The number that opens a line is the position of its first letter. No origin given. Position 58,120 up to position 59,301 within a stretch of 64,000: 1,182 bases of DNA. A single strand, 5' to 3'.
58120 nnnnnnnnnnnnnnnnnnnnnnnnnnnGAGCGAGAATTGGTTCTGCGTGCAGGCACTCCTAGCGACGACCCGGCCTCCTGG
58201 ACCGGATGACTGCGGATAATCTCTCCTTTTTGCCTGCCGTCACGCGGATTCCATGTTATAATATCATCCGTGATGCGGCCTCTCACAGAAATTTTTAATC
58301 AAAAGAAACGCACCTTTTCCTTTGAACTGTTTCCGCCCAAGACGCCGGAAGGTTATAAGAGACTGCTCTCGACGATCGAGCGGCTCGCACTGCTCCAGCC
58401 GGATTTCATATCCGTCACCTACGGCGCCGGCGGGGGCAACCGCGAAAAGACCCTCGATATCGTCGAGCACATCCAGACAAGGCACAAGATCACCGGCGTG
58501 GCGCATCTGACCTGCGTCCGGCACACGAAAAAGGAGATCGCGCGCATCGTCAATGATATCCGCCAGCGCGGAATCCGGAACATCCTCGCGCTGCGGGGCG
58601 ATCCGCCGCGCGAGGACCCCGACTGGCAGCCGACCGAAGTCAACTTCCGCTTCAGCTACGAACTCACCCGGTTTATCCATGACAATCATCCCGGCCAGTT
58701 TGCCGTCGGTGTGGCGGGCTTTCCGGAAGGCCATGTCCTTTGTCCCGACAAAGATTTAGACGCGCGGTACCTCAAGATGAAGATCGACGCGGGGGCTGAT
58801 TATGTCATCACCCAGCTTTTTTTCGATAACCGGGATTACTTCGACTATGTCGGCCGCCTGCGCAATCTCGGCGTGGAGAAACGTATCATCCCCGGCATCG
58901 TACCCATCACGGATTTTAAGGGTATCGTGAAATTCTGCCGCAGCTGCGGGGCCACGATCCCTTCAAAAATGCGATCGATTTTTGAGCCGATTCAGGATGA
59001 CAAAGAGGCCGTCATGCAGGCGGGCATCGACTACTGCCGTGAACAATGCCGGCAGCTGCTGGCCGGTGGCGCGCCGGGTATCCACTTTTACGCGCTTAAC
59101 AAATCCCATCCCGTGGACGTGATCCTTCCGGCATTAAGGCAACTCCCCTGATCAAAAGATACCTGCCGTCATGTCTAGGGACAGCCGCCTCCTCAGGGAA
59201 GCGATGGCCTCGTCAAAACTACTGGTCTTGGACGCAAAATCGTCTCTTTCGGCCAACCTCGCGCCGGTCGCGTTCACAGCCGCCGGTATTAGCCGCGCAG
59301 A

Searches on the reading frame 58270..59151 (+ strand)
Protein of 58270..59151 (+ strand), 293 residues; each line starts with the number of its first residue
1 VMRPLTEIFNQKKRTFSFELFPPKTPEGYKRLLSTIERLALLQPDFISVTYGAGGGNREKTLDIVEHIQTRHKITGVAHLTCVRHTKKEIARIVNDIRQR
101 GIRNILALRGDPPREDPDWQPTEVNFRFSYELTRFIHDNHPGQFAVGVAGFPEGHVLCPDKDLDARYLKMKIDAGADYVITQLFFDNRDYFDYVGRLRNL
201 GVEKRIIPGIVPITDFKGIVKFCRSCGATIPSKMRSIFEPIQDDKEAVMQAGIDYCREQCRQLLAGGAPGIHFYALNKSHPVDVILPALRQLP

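Call 9: search_protein_families(library=pfam, proteins=[window:58270-59151:+], max_evalue=0.001)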
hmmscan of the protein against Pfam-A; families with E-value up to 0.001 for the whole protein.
window:58270-59151:+ (293 aa): 1 family
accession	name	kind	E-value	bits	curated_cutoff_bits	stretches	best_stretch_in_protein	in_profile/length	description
PF02219.23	MTHFR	-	1.4e-92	310.5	24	1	7-287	4-284/287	Methylenetetrahydrofolate reductase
